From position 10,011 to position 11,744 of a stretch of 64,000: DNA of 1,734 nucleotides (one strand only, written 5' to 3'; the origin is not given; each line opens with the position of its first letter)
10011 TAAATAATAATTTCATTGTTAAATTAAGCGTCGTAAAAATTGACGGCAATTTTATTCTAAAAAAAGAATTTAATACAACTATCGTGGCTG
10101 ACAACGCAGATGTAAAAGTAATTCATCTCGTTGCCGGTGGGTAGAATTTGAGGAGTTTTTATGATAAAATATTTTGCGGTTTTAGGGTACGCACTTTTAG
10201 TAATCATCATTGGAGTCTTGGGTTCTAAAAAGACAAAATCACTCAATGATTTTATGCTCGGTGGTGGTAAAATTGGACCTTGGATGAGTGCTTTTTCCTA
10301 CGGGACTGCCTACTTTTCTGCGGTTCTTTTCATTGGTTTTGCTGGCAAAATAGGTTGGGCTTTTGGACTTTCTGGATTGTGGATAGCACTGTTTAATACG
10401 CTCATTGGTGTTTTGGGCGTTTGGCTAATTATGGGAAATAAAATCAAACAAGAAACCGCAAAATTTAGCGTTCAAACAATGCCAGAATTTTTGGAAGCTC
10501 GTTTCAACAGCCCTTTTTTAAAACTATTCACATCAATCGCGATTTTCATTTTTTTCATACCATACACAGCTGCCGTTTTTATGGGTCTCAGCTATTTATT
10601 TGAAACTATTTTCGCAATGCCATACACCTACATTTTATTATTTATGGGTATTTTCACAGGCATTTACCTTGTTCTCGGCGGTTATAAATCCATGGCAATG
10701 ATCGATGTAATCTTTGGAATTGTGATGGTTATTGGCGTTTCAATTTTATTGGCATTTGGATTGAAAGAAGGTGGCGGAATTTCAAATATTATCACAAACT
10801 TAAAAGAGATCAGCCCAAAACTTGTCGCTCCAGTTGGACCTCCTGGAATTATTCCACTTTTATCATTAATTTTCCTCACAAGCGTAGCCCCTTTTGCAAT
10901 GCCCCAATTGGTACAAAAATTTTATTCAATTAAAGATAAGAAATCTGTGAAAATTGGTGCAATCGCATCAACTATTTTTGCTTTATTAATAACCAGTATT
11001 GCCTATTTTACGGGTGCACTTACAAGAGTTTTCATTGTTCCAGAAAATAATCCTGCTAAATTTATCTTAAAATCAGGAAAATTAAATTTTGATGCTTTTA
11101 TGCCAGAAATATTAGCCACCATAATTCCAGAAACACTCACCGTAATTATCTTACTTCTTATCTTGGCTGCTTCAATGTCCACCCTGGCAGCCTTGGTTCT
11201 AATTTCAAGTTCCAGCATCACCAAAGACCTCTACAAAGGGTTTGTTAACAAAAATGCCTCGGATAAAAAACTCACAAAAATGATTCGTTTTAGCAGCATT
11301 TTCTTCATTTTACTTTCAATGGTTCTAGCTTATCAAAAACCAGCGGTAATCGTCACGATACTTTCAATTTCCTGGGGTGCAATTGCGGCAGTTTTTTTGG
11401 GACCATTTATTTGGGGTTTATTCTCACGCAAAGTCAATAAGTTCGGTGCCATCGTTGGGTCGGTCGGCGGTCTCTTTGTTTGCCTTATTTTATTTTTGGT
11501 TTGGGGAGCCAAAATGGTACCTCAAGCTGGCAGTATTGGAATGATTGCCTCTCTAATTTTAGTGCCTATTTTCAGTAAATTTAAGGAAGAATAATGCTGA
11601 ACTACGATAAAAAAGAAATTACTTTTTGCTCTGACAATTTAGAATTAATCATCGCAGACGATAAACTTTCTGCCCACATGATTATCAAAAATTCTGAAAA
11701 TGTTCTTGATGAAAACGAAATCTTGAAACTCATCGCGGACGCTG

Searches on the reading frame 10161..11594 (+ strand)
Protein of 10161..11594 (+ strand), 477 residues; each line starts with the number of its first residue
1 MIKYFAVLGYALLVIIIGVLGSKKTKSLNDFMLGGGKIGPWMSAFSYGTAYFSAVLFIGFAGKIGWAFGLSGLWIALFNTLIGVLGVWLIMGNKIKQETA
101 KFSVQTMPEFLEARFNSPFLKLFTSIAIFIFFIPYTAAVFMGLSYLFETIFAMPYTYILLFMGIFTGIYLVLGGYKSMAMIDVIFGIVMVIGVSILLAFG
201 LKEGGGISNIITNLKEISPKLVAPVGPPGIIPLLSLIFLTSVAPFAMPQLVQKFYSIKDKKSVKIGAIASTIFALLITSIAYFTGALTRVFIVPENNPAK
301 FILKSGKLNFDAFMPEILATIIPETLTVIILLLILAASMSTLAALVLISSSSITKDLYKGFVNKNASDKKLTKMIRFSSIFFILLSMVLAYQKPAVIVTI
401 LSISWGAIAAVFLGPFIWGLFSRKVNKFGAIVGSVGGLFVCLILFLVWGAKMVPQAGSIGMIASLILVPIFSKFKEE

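Call 27: find_encoding_contigs(protein=window:10161-11594:+, flank=10000, max_places=1)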
Protein window:10161-11594:+ (477 aa): 9 contigs read that carry it; 1 place shown.
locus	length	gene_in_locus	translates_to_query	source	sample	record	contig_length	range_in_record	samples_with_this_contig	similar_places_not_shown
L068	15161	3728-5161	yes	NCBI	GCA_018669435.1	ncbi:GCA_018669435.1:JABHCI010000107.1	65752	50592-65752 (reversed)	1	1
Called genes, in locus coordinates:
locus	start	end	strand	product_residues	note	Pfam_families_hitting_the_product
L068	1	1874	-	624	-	PF17874:TPR_MalT, PF13424:TPR_12 (weak), PF17874:TPR_MalT, PF13424:TPR_12, PF00515:TPR_1, PF07719:TPR_2 (weak), PF13424:TPR_12, PF00512:HisKA, +6 more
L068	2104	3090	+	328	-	PF01210:NAD_Gly3P_dh_N, PF03807:F420_oxidored (weak), PF07479:NAD_Gly3P_dh_C, PF20618:GPD_NAD_C_bact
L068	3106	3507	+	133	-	PF00334:NDK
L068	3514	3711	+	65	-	-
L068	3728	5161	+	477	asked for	PF00474:SSF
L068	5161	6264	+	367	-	PF03961:FapA (weak)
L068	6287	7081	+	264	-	-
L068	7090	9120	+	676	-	PF17391:Urocanase_N, PF01175:Urocanase, PF17392:Urocanase_C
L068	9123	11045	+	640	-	PF13525:YfiO (faint), PF13174:TPR_6 (faint), PF07719:TPR_2 (faint), PF12895:ANAPC3 (faint), PF14559:TPR_19 (faint), PF13428:TPR_14 (faint), PF13432:TPR_16 (faint), PF13424:TPR_12 (faint)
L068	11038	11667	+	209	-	-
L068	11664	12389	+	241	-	PF01416:PseudoU_synth_1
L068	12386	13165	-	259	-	PF00027:cNMP_binding, PF00498:FHA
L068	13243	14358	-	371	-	PF03977:OAD_beta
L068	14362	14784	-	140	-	PF25984:BSH_YknX (faint), PF25917:BSH_RND (faint), PF25919:BSH_CusB (faint), PF00364:Biotin_lipoyl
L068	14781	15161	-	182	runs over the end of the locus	-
